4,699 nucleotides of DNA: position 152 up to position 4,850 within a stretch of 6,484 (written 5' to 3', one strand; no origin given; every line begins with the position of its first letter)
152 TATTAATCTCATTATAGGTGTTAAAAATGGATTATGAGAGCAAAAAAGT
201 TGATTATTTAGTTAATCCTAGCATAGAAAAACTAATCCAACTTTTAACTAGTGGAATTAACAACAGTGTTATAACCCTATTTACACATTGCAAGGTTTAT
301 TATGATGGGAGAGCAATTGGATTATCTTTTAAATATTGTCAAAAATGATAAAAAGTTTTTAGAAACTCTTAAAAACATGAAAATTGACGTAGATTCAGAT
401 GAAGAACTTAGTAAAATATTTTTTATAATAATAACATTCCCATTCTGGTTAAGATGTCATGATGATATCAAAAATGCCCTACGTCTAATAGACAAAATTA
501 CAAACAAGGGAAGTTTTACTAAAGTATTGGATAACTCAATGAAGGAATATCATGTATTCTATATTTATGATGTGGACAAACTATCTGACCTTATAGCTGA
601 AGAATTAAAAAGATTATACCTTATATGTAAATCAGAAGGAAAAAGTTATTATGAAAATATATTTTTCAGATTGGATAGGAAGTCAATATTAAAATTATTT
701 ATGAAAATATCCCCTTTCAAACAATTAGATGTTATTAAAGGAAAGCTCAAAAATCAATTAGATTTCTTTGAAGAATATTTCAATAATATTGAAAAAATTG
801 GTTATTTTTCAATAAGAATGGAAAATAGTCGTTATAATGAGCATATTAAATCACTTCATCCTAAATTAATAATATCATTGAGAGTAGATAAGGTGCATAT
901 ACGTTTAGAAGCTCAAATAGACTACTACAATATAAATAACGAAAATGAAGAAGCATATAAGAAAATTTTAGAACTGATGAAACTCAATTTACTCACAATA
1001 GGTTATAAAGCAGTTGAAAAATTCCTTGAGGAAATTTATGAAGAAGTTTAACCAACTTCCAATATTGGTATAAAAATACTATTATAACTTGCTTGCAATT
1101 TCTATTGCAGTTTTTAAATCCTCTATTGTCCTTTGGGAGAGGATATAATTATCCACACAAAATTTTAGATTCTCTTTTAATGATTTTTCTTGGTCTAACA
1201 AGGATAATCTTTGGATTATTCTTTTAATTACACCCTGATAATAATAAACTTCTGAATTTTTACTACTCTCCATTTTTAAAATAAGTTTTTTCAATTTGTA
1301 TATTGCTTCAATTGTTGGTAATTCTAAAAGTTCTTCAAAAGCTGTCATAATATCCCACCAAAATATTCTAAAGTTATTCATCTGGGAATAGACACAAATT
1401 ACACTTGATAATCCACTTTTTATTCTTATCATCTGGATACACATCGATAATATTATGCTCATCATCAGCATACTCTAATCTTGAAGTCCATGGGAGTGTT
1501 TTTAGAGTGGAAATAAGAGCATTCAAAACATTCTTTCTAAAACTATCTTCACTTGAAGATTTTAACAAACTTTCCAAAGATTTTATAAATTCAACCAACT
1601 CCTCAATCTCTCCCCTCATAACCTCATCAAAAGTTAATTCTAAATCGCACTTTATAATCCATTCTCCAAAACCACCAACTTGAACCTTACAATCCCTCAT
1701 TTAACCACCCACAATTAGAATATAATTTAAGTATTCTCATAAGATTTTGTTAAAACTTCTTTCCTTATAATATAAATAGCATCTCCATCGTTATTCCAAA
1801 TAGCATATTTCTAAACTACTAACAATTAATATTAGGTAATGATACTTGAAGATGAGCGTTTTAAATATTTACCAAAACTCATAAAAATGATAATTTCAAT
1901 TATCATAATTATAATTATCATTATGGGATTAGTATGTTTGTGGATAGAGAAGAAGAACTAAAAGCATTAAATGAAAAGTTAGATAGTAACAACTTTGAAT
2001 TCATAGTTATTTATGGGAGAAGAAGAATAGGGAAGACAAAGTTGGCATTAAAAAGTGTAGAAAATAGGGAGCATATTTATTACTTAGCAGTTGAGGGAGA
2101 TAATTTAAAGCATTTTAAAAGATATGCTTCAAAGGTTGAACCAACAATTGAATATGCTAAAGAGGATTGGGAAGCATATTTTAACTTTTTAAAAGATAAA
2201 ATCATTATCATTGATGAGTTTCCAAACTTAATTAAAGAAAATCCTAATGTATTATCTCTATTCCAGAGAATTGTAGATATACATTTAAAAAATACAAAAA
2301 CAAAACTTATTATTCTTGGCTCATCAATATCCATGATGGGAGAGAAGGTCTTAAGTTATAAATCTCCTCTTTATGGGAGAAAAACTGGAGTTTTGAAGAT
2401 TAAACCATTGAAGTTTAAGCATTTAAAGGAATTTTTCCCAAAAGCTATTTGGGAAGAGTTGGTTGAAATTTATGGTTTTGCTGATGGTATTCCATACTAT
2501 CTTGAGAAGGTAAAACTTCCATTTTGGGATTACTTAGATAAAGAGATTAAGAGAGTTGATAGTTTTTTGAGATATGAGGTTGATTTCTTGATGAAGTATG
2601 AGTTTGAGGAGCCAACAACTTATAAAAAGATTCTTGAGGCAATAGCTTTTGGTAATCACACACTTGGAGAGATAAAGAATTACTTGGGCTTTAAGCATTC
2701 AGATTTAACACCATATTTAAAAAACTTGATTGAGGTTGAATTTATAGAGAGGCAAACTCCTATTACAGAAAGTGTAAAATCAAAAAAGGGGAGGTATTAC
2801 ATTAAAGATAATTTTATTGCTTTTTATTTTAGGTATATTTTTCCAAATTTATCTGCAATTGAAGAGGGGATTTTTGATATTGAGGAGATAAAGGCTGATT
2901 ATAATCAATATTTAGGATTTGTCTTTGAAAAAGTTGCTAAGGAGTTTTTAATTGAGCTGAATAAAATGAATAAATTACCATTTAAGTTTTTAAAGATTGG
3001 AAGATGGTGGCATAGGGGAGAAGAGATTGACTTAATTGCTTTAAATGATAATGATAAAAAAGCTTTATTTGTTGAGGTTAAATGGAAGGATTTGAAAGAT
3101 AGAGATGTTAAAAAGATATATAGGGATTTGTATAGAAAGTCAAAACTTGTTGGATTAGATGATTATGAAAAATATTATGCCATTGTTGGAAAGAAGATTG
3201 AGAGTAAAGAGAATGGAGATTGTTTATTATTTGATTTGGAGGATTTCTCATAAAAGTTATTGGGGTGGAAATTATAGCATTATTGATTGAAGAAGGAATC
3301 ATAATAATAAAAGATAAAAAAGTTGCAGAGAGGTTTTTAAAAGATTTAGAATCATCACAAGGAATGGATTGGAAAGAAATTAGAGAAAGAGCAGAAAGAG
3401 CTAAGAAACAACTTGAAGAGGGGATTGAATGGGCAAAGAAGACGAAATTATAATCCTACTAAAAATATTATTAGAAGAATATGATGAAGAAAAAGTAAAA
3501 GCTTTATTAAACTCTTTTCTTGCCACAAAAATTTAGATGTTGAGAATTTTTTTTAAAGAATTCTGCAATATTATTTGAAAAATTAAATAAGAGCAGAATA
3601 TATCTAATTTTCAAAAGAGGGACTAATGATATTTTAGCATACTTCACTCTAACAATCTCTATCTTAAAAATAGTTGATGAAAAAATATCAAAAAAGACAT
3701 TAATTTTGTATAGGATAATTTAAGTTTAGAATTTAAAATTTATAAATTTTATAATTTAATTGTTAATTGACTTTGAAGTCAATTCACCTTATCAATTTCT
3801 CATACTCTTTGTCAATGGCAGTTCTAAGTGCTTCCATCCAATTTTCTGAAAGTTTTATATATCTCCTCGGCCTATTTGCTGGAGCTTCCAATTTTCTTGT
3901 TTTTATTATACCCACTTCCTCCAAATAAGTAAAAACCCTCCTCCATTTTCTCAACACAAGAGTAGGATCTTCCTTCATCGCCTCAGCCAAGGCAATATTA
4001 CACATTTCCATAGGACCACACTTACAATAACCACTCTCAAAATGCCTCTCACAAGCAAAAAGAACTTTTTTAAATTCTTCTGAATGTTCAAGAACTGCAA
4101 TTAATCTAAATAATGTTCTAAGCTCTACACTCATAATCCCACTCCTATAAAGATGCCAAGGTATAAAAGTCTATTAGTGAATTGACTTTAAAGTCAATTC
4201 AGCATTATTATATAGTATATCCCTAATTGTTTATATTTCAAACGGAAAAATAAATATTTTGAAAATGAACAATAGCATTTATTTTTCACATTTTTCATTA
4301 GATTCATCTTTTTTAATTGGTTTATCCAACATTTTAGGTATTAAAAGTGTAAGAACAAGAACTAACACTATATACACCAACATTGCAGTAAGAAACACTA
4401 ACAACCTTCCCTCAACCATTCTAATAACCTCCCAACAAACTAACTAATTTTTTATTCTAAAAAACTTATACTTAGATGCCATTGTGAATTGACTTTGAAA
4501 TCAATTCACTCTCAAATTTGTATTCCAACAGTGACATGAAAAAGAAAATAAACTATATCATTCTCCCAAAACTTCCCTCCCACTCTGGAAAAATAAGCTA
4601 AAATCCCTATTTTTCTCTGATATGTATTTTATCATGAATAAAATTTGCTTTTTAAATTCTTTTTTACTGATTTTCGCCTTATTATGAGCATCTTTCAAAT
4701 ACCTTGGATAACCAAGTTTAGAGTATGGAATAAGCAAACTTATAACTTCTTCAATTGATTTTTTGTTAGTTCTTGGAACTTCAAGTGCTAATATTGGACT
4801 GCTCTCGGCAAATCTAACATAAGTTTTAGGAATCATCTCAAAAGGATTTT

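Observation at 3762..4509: Triplicated 26-bp palindrome partitions two mini-genes into cassette-like units downstream of herA-nurA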

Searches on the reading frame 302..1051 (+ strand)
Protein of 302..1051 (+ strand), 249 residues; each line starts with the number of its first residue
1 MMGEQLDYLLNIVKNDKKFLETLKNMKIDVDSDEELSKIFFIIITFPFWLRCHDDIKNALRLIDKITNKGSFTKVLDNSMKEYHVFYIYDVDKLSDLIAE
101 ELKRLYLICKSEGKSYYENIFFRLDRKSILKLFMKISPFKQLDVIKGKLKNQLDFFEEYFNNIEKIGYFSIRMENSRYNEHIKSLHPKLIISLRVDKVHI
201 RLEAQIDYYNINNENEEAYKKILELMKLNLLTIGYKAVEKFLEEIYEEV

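Call 6: search_protein_families(library=pfam, proteins=[window:302-1051:+], max_evalue=0.1)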
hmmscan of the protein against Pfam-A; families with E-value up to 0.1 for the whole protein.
window:302-1051:+ (249 aa): 0 families

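Call 24: find_encoding_contigs(protein=window:302-1051:+, flank=10000, max_places=4)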
Protein window:302-1051:+ (249 aa): 18 contigs read that carry it; 4 places shown.
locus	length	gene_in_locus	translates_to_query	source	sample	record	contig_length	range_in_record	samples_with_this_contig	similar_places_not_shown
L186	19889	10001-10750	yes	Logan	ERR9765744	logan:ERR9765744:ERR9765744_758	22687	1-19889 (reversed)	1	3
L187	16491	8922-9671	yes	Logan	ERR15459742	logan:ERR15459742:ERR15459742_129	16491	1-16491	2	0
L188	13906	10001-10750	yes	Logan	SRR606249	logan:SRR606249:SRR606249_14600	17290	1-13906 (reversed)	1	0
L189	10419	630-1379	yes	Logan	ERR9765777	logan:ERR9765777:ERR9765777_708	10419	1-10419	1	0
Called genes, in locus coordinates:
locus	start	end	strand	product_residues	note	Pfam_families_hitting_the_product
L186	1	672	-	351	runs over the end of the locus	PF04473:DUF553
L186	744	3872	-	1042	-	PF04313:HSDR_N, PF00270:DEAD, PF04851:ResIII, PF18766:SWI2_SNF2, PF22679:T1R_D3-like, PF11867:T1RH-like_C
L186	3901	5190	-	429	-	PF01420:Methylase_S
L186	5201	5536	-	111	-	-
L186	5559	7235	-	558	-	PF07669:Eco57I (faint), PF12161:HsdM_N, PF02384:N6_Mtase, PF05175:MTS (weak)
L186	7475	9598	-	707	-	PF02463:SMC_N (weak), PF13175:AAA_15, PF13304:AAA_21 (weak)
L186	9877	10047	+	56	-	-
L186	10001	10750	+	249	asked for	PF27406:MJECL01_C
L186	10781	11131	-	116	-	-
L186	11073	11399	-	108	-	-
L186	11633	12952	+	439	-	PF01637:ATPase_2, PF13173:AAA_14, PF03008:DUF234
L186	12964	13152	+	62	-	-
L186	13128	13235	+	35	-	-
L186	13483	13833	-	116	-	-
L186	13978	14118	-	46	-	-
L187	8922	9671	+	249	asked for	PF27406:MJECL01_C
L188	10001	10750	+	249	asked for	PF27406:MJECL01_C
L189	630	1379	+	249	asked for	PF27406:MJECL01_C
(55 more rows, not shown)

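Call 68: search_protein_families(library=padloc, proteins=[window:302-1051:+], max_evalue=0.01)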
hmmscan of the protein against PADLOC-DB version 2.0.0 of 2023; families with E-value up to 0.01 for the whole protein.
window:302-1051:+ (249 aa): 0 families

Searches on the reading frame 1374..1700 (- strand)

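Call 6: search_protein_families(library=pfam, proteins=[window:1374-1700:-], max_evalue=0.1)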
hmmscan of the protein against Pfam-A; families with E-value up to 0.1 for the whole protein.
window:1374-1700:- (108 aa): 3 families
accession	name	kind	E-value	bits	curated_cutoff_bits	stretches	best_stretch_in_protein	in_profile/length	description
PF20654.3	Sec3_C-term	-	0.0057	16.3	23.7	1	18-65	239-292/355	Exocyst complex component Sec3, C-terminal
PF19848.4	DUF6323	-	0.069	13.4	30.6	0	33-94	19-80/127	Family of unknown function (DUF6323)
PF17561.7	TssO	-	0.082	13.5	29.2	1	21-101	53-133/148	Type VI secretion system, TssO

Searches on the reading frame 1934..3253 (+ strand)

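Call 6: search_protein_families(library=pfam, proteins=[window:1934-3253:+], max_evalue=0.1)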
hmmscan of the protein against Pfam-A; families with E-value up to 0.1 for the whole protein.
window:1934-3253:+ (439 aa): 11 families
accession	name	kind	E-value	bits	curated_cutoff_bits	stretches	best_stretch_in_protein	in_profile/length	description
PF01637.24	ATPase_2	-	1.4e-41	143.2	33.2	1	2-193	1-225/225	ATPase domain predominantly from Archaea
PF03008.20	DUF234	-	1.8e-35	121.8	22.5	1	298-395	1-100/100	Archaea bacterial proteins of unknown function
PF13173.12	AAA_14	-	8.4e-10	39.2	27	1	22-163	3-127/129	AAA domain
PF13401.12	AAA_22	-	0.00042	21.1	27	1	23-130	7-123/130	AAA domain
PF02021.23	UPF0102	-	0.015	16.1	23.6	1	357-386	20-43/80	Uncharacterised protein family UPF0102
PF13191.12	AAA_16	-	0.017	16.1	32.6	1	2-66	2-71/167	AAA ATPase domain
PF05621.17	TniB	-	0.023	14.6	22.4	0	7-40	21-54/189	Bacterial TniB protein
PF21247.3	Fic-like_C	-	0.036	14.4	27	1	231-288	4-61/64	Filamentation induced by cAMP protein Fic-like, C-terminal domain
PF14088.11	DUF4268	-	0.041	14.4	27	0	53-96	92-135/140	Domain of unknown function (DUF4268)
PF00931.28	NB-ARC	-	0.046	13.4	23.5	0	6-43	2-40/248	NB-ARC domain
PF10443.15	RNA12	-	0.072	12.3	27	0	5-62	1-57/429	RNA12 protein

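Call 68: search_protein_families(library=padloc, proteins=[window:1934-3253:+], max_evalue=0.01)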
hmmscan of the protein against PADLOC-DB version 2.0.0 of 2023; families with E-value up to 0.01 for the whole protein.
window:1934-3253:+ (439 aa): 5 families
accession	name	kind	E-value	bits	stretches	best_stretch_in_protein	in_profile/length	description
PDLC04984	PDC-S27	-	6.9e-43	145.2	1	2-402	4-430/474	-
PDLC04985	PDC-S27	-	6e-30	102.6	1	2-388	6-420/484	-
PDLC04789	PDC-S01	-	3.4e-11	40.8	1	10-171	8-146/375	-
PDLC04791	PDC-S01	-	2.3e-06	24.5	1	7-137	5-127/395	-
PDLC04790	PDC-S01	-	0.00093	16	0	20-138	26-123/422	-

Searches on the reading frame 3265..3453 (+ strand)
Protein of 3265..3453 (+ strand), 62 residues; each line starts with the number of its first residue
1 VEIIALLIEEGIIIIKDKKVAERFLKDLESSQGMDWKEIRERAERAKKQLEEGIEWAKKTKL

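Call 6: search_protein_families(library=pfam, proteins=[window:3265-3453:+], max_evalue=0.1)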
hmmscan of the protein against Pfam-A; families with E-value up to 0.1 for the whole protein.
window:3265-3453:+ (62 aa): 1 family
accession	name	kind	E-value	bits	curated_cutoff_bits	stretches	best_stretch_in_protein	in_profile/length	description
PF02742.21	Fe_dep_repr_C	-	0.037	14.5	27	1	11-55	8-49/70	Iron dependent repressor, metal binding and dimerisation domain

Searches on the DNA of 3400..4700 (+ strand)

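Call 10: search_dna_similar(query=window:3400-4700:+, collection=plasmids, mode=near)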
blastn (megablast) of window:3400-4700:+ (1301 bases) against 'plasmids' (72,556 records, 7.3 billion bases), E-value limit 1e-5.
No match.
